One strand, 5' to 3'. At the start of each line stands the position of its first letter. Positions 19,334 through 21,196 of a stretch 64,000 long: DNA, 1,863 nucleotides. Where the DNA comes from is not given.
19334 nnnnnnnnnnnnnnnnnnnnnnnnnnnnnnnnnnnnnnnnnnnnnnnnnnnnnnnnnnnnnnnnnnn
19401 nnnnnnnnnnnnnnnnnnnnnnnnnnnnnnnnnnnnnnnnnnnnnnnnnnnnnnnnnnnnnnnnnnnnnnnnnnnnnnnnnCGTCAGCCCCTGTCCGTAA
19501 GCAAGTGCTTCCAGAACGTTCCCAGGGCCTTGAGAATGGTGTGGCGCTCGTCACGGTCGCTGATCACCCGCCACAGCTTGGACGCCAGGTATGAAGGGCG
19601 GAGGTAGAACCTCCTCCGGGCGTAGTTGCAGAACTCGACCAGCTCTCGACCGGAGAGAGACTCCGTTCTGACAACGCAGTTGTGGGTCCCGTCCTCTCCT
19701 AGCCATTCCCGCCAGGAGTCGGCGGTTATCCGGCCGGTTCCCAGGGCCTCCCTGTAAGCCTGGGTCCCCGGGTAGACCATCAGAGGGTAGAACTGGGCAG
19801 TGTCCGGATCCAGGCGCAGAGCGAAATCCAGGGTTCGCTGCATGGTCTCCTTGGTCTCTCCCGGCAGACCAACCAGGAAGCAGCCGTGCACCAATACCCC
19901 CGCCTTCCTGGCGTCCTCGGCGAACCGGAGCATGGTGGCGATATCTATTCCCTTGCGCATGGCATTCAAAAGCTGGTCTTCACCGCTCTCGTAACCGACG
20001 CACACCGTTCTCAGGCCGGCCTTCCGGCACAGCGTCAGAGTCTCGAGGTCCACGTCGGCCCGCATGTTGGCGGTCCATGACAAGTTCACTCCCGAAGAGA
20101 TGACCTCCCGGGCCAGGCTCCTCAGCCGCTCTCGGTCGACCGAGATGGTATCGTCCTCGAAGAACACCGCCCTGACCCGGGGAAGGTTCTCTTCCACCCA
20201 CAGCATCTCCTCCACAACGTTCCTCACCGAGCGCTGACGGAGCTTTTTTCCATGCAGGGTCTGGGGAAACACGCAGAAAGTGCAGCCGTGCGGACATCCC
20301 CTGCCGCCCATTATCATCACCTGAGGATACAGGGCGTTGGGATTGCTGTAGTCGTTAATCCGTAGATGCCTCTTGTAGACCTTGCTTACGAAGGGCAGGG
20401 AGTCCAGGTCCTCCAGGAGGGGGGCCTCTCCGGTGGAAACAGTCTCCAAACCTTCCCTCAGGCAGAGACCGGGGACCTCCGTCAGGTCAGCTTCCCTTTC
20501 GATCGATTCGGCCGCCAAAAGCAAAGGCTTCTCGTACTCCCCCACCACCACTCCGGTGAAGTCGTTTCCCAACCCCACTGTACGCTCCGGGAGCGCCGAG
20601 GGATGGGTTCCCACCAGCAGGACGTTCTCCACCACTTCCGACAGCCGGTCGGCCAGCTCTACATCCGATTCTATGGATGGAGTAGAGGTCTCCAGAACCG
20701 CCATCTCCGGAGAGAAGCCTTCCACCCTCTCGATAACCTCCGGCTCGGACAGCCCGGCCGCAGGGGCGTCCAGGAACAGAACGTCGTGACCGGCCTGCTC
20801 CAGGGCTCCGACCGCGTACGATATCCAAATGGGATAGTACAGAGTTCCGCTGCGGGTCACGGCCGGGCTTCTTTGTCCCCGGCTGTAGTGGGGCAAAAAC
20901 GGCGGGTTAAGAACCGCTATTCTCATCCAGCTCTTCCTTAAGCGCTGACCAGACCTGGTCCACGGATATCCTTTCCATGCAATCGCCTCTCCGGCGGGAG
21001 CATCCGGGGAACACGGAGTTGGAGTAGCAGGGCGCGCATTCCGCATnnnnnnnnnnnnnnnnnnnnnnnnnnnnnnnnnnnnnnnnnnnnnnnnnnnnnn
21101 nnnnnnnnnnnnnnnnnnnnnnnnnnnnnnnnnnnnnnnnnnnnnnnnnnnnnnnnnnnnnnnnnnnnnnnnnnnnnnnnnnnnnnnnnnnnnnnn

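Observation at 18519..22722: HpnI/HpnJ/HpnK-like trio (GT2 – B12-radical-SAM – YdjC deacetylase) inside a Wzm/Wzt glycan export locus, with no hopanoid cyclase nearby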

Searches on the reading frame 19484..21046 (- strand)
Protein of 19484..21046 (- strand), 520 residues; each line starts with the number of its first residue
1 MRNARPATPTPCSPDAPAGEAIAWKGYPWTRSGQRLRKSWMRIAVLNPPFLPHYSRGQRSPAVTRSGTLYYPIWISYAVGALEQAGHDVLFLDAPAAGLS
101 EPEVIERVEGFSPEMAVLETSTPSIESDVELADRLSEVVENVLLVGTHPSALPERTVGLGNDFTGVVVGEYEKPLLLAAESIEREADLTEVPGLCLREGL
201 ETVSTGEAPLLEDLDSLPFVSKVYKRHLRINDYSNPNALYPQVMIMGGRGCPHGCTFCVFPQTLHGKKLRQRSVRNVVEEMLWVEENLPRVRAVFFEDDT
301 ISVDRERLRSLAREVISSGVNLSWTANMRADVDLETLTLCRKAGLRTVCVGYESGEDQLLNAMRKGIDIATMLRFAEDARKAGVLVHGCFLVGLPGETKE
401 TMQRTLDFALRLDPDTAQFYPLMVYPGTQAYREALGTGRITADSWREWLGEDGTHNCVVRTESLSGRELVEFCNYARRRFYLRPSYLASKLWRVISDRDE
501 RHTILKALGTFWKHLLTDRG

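Call 4: search_protein_families(library=ncbifam, proteins=[window:19484-21046:-], max_evalue=0.01)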
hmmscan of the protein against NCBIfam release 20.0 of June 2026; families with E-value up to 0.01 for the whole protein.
window:19484-21046:- (520 aa): 36 families (the best 25 are shown)
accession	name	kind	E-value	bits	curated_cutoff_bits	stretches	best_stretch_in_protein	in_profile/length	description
TIGR03471.1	HpnJ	equivalog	2.8e-102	343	577.6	1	44-514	4-466/472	hopanoid biosynthesis associated radical SAM protein HpnJ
TIGR02026.1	BchE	equivalog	5.7e-44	150.8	481.35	1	69-514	19-458/497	magnesium-protoporphyrin IX monomethyl ester anaerobic oxidative cyclase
TIGR04479.1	bcpD_PhpK_rSAM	subfamily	1.7e-35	122.3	600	1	173-416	182-413/504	PhpK family radical SAM P-methyltransferase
TIGR04072.2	rSAM_ladder_B12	equivalog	9.5e-35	120.1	360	1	70-443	16-381/443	lipid biosynthesis B12-binding/radical SAM protein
TIGR04014.1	B12_SAM_MJ_0865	equivalog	3.6e-29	101.8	360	1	134-413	63-337/434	methyl-coenzyme M reductase glutamine C-methyltransferase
NF033070.1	rSAM_AprD4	equivalog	4.8e-27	95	500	1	242-472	196-423/456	AprD4 family radical SAM diol-dehydratase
NF038361.1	rSAM_Sden_1168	equivalog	8e-26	90.7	575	1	210-444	246-483/560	Sden_1168 family B12-binding radical SAM P-methyltransferase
TIGR04295.1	B12_rSAM_oligo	hypoth_equivalog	4.2e-24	85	400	1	70-436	23-386/422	TIGR04295 family B12-binding domain-containing radical SAM protein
TIGR04013.1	B12_SAM_MJ_1487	hypoth_equivalog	1.3e-23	83.5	251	1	105-428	35-351/382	TIGR04013 family B12-binding domain/radical SAM domain-containing protein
TIGR04385.1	B12_rSAM_cofa1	equivalog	1.5e-22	80.4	450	1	142-408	102-360/438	B12 lower ligand biosynthesis radical SAM protein BzaD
NF050148.1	rSAM_ApyD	equivalog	6.8e-22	77.6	750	1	141-434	105-393/645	RiPP biosynthesis radical SAM protein ApyD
TIGR04367.1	HpnR_B12_rSAM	equivalog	5.1e-21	74.8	650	1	76-433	26-372/490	hopanoid C-3 methylase HpnR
TIGR03975.1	rSAM_ocin_1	subfamily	1.7e-18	66.5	281.85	1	166-405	185-423/606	RiPP maturation radical SAM C-methyltransferase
NF045585.1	rSAM_slr0320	equivalog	2e-15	56.3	775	1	245-410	238-407/511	photosystem II high light acclimation radical SAM protein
TIGR00089.1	TIGR00089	subfamily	1.4e-11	43.9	251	1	237-432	137-338/429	MiaB/RimO family radical SAM methylthiotransferase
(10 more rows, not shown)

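Call 5: search_protein_families(library=pfam, proteins=[window:19484-21046:-], max_evalue=0.01)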
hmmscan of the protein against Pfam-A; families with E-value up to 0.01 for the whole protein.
window:19484-21046:- (520 aa): 2 families
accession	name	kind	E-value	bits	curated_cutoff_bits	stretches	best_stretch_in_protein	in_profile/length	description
PF04055.27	Radical_SAM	-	1.7e-23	84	29.5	1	248-409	4-166/166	Radical SAM superfamily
PF02310.24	B12-binding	-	1.4e-11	44.7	32.1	1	62-174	4-116/121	B12 binding domain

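Call 9: find_homologous_proteins(query=window:19484-20926:-, max_evalue=1e-10)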
Query window:19484-20926:- (480 aa): 4985 proteins with E <= 1e-10 among 8000 candidates; the best 120 are listed.
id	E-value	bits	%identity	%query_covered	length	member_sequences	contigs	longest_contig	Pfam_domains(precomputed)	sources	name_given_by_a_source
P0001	0.0e+0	1021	93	100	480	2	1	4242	PF04055.28,PF02310.25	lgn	-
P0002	1.4e-263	893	81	100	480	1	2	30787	PF04055.28,PF02310.25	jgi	jgi:radical SAM superfamily enzyme YgiQ (UPF0313 family)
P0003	1.4e-218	744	67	100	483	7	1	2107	PF04055.28,PF02310.25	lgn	-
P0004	9.5e-218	742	68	100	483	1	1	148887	PF04055.28,PF02310.25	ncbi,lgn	-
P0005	3.1e-211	720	64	99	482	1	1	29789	PF04055.28,PF02310.25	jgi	jgi:anaerobic magnesium-protoporphyrin IX monomethyl ester cyclase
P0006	2.7e-210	717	65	99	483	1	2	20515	PF04055.28,PF02310.25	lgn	-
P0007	3.0e-209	714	64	100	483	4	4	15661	PF04055.28,PF02310.25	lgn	-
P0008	6.1e-209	713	66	100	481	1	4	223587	PF04055.28,PF02310.25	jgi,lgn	jgi:radical SAM superfamily enzyme YgiQ (UPF0313 family)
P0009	3.7e-208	710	65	99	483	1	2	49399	PF04055.28,PF02310.25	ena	-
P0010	4.2e-208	710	63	99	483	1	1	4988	PF04055.28,PF02310.25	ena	-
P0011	5.1e-208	710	67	98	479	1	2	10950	PF04055.28,PF02310.25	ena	-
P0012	3.3e-207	707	65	100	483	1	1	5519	PF04055.28,PF02310.25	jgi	jgi:radical SAM superfamily enzyme YgiQ (UPF0313 family)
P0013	5.5e-207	706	65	100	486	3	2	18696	PF04055.28,PF02310.25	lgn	-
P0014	3.1e-206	704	64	99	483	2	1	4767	PF04055.28,PF02310.25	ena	-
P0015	3.8e-206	703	64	99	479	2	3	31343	PF04055.28,PF02310.25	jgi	-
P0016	4.8e-206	703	64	100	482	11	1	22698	PF04055.28,PF02310.25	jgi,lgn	-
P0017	2.8e-205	701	64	99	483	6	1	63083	PF04055.28,PF02310.25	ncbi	-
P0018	4.1e-205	700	62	100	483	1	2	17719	PF04055.28,PF02310.25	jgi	-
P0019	6.8e-205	699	64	98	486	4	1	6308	PF04055.28,PF02310.25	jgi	-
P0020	7.9e-205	699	63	100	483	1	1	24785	PF04055.28,PF02310.25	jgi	-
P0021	1.1e-204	699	64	99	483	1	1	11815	PF04055.28,PF02310.25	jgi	-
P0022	1.6e-204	698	64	100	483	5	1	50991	PF04055.28,PF02310.25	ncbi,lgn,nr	ncbi:MAG: radical SAM protein [Candidatus Fermentibacteraceae bacterium]|nr:radical SAM protein [Can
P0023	1.9e-204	698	63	100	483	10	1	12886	PF04055.28,PF02310.25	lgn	-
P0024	3.6e-204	697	64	99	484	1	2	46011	PF04055.28,PF02310.25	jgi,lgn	jgi:radical SAM superfamily enzyme YgiQ (UPF0313 family)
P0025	1.1e-203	695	64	99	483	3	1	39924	PF04055.28,PF02310.25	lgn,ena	-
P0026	2.4e-203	694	63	99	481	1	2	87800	PF04055.28,PF02310.25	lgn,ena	-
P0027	2.4e-203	694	62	100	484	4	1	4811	PF04055.28,PF02310.25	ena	-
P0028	4.4e-203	693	64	99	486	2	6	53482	PF04055.28,PF02310.25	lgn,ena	-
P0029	5.9e-203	693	62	99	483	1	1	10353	PF04055.28,PF02310.25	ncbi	ncbi:MAG: radical SAM protein [Candidatus Fermentibacteria bacterium]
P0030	9.6e-203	692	63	99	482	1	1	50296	PF04055.28,PF02310.25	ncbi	-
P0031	1.9e-202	691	64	100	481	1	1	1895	PF04055.28,PF02310.25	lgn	-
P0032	2.7e-202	691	61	100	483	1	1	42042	PF04055.28,PF02310.25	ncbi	-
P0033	2.8e-202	691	63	99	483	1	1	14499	PF04055.28,PF02310.25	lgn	-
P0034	4.0e-202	690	63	99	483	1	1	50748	PF04055.28,PF02310.25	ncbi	ncbi:MAG: radical SAM protein [Candidatus Aegiribacteria sp.]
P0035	4.4e-202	690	61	100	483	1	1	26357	PF04055.28,PF02310.25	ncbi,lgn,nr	ncbi:MAG: radical SAM protein [Candidatus Aegiribacteria sp.]|nr:radical SAM protein [Candidatus Aeg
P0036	5.4e-202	690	64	99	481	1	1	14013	PF04055.28,PF02310.25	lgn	-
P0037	6.3e-202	690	63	99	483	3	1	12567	PF04055.28,PF02310.25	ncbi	-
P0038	6.5e-202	689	62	100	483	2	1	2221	PF04055.28,PF02310.25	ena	-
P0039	8.2e-202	689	63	99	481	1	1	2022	PF04055.28,PF02310.25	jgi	-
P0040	1.4e-201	688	63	99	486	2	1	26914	PF04055.28,PF02310.25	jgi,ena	-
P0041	1.9e-201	688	61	100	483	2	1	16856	PF04055.28,PF02310.25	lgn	-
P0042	6.4e-201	686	64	99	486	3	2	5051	PF04055.28,PF02310.25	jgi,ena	jgi:radical SAM superfamily enzyme YgiQ (UPF0313 family)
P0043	7.5e-201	686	61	98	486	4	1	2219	PF04055.28,PF02310.25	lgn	-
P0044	1.3e-200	685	65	100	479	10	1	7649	PF04055.28,PF02310.25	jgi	-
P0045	1.4e-200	685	62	100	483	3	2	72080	PF04055.28,PF02310.25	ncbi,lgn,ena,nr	ncbi:MAG: radical SAM protein [Candidatus Aegiribacteria sp.]|nr:radical SAM protein [Candidatus Aeg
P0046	1.6e-200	685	61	100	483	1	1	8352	PF04055.28,PF02310.25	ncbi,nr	ncbi:MAG: B12-binding domain-containing radical SAM protein [Candidatus Aegiribacteria sp.]|nr:B12-b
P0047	1.6e-200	685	62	100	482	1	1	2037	PF04055.28,PF02310.25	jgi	-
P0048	2.6e-200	684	62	100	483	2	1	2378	PF04055.28,PF02310.25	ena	-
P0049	4.3e-200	683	63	99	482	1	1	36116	PF04055.28,PF02310.25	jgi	jgi:anaerobic magnesium-protoporphyrin IX monomethyl ester cyclase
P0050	4.8e-200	683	63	99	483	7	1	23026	PF04055.28,PF02310.25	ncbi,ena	-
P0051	8.8e-200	682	63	99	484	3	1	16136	PF04055.28,PF02310.25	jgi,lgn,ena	-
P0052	1.9e-199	681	63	99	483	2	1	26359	PF04055.28,PF02310.25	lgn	-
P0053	2.2e-199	681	63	100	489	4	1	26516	PF04055.28,PF02310.25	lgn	-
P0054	2.9e-199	681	61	99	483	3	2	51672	PF04055.28,PF02310.25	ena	-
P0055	3.0e-199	681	63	99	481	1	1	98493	PF04055.28,PF02310.25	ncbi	-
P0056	4.2e-199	680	60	100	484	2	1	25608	PF04055.28,PF02310.25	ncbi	-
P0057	5.1e-199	680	61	99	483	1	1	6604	PF04055.28,PF02310.25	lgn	-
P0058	1.2e-198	679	64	99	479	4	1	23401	PF04055.28,PF02310.25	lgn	-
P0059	1.3e-198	679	60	99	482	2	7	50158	PF04055.28,PF02310.25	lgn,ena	-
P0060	1.6e-198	678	61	99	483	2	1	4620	PF04055.28,PF02310.25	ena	-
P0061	1.7e-198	678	63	99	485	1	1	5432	PF04055.28,PF02310.25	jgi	jgi:radical SAM superfamily enzyme YgiQ (UPF0313 family)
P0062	1.9e-198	678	61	99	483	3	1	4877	PF04055.28,PF02310.25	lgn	-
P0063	3.2e-198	677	62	99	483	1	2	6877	PF04055.28,PF02310.25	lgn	-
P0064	3.5e-198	677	62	99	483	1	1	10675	PF04055.28,PF02310.25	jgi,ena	-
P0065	3.8e-198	677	63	99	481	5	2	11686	PF04055.28,PF02310.25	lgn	-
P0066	4.5e-198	677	63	99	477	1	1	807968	PF04055.28,PF02310.25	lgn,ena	-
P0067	6.7e-198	676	63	99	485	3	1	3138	PF04055.28,PF02310.25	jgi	jgi:radical SAM superfamily enzyme YgiQ (UPF0313 family)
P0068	1.4e-197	675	62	99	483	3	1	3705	PF04055.28,PF02310.25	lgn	-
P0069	2.1e-197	675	64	99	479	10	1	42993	PF04055.28,PF02310.25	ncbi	ncbi:MAG: radical SAM protein [Candidatus Fermentibacteraceae bacterium]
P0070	2.4e-197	674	61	100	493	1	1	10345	PF04055.28,PF02310.25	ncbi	-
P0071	3.9e-197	674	61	99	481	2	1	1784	PF04055.28,PF02310.25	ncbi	-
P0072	6.3e-197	673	60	99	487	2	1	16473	PF04055.28,PF02310.25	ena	-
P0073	1.3e-196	672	61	99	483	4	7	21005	PF04055.28,PF02310.25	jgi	jgi:anaerobic magnesium-protoporphyrin IX monomethyl ester cyclase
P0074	2.7e-196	671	62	99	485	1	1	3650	PF04055.28,PF02310.25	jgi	jgi:anaerobic magnesium-protoporphyrin IX monomethyl ester cyclase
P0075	7.9e-196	669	60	100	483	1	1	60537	PF04055.28,PF02310.25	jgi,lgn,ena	-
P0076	8.7e-196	669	60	99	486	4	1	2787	PF04055.28,PF02310.25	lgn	-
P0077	9.7e-196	669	61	99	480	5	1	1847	PF04055.28,PF02310.25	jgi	jgi:radical SAM superfamily enzyme YgiQ (UPF0313 family)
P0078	1.5e-195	669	60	99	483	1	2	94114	PF04055.28,PF02310.25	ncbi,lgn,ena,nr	ncbi:MAG: radical SAM protein [Candidatus Sabulitectum sp.]|nr:radical SAM protein [Candidatus Sabul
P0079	1.6e-195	668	61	98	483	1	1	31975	PF04055.28,PF02310.25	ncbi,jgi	-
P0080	2.2e-195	668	60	99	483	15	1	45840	PF04055.28,PF02310.25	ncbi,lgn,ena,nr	ncbi:MAG: B12-binding domain-containing radical SAM protein [Candidatus Aegiribacteria sp.]|nr:B12-b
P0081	4.8e-195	667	61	99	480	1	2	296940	PF04055.28,PF02310.25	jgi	jgi:radical SAM superfamily enzyme YgiQ (UPF0313 family)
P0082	7.1e-195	666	61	99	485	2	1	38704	PF04055.28,PF02310.25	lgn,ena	-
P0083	2.9e-194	664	60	99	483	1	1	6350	PF04055.28,PF02310.25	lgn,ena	-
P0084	3.7e-194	664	60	99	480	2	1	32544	PF04055.28,PF02310.25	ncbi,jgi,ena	-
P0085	1.0e-193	662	63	99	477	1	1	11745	PF04055.28,PF02310.25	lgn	-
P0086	1.1e-193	662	63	99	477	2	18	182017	PF04055.28,PF02310.25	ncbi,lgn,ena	-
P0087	1.1e-193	662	62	100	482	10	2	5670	PF04055.28,PF02310.25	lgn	-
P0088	1.3e-193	662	61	99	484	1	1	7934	PF04055.28,PF02310.25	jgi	jgi:anaerobic magnesium-protoporphyrin IX monomethyl ester cyclase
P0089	1.7e-193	662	60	99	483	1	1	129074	PF04055.28,PF02310.25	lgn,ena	-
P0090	4.2e-193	660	61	100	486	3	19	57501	PF04055.28,PF02310.25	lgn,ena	-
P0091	5.2e-193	660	63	99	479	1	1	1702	PF04055.28,PF02310.25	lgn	-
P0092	6.7e-193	660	61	100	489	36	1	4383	PF04055.28,PF02310.25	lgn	-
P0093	7.2e-193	660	60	99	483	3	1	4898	PF04055.28,PF02310.25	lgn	-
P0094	8.6e-193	659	59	99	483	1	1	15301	PF04055.28,PF02310.25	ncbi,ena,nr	ncbi:MAG: radical SAM protein [Candidatus Fermentibacteraceae bacterium]|nr:radical SAM protein [Can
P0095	1.6e-192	658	59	99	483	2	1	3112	PF04055.28,PF02310.25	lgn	-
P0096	2.1e-192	658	59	99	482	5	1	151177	PF04055.28,PF02310.25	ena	-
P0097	2.2e-192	658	59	99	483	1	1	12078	PF04055.28,PF02310.25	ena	-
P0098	5.8e-192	657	59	99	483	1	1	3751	PF04055.28,PF02310.25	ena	-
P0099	8.5e-192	656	59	99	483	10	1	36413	PF04055.28,PF02310.25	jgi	-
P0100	8.7e-192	656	59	100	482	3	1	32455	PF04055.28,PF02310.25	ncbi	-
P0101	6.2e-191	653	59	99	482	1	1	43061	PF04055.28,PF02310.25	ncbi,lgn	-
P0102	1.7e-190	652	61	99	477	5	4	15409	PF04055.28,PF02310.25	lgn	-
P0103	3.8e-190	651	61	99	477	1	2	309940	PF04055.28,PF02310.25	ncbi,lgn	-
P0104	3.9e-190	651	63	99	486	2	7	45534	PF04055.28,PF02310.25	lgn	-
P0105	5.9e-190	650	58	100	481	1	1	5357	PF04055.28,PF02310.25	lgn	-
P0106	1.5e-189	649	60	100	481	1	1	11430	PF04055.28,PF02310.25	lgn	-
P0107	1.8e-184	632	60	100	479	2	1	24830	PF04055.28,PF02310.25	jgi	jgi:radical SAM superfamily enzyme YgiQ (UPF0313 family)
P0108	6.2e-175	600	54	99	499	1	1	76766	PF04055.28,PF02310.25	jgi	jgi:radical SAM superfamily enzyme YgiQ (UPF0313 family)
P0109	1.2e-173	596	59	94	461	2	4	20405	PF04055.28,PF02310.25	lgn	-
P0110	2.4e-164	566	62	83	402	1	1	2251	PF04055.28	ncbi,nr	ncbi:MAG: radical SAM protein, partial [Candidatus Aegiribacteria sp.]|nr:radical SAM protein [Candi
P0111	6.2e-164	564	52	99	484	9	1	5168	PF04055.28,PF02310.25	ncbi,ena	-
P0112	1.4e-163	563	52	99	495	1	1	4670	PF04055.28,PF02310.25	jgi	jgi:radical SAM superfamily enzyme YgiQ (UPF0313 family)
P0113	4.5e-162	558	52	99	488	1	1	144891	PF04055.28,PF02310.25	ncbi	ncbi:MAG: radical SAM protein [Thermodesulfovibrionales bacterium]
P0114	5.0e-162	558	53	99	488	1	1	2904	PF04055.28,PF02310.25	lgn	-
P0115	1.3e-160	553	51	99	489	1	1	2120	PF04055.28,PF02310.25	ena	-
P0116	1.5e-160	553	51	99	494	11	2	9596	PF04055.28,PF02310.25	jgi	-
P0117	4.6e-160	551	52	99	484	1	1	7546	PF04055.28,PF02310.25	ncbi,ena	-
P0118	5.5e-160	551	51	99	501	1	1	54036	PF04055.28,PF02310.25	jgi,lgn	-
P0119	1.4e-159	550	53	99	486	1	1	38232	PF04055.28,PF02310.25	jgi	-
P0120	2.9e-159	549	51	99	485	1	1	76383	PF04055.28,PF02310.25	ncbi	-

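Call 11: find_encoding_contigs(protein=P0113, flank=10000, max_places=2)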
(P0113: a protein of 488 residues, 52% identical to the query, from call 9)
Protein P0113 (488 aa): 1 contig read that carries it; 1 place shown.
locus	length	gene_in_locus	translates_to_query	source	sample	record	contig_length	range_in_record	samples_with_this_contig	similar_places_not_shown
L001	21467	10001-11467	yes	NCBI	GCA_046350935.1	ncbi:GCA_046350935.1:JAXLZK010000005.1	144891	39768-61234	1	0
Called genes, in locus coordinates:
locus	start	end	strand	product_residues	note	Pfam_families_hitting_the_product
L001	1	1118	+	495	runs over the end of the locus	-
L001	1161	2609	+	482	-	PF04932:Wzy_C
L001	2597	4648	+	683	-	PF02706:Wzz (weak)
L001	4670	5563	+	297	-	PF03279:Lip_A_acyltrans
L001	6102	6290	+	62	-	-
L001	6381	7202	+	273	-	PF00884:Sulfatase, PF16347:SGSH_C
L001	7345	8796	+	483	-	PF02310:B12-binding, PF04055:Radical_SAM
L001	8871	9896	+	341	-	PF01075:Glyco_transf_9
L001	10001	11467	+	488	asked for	PF02310:B12-binding, PF04055:Radical_SAM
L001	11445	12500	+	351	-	PF02129:Peptidase_S15 (faint)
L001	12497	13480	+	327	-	PF00535:Glycos_transf_2, PF10111:Glyco_tranf_2_2, PF13641:Glyco_tranf_2_3, PF13506:Glyco_transf_21, PF13632:Glyco_trans_2_3 (weak)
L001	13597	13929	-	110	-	PF02694:UPF0060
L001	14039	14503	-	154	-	PF10591:SPARC_Ca_bdg (faint), PF13499:EF-hand_7 (faint), PF00036:EF-hand_1 (faint), PF23564:EF-hand_FSTL1 (faint), PF13405:EF-hand_6 (faint), PF13202:EF-hand_5 (weak)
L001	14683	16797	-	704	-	PF04879:Molybdop_Fe4S4, PF00384:Molybdopterin, PF01568:Molydop_binding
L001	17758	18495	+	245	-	PF01479:S4, PF01728:FtsJ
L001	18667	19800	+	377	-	PF00278:Orn_DAP_Arg_deC, PF02784:Orn_Arg_deC_N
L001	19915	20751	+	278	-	PF17284:Spermine_synt_N, PF01564:Spermine_synth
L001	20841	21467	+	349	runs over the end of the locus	PF03444:WHD_HrcA (faint), PF01628:HrcA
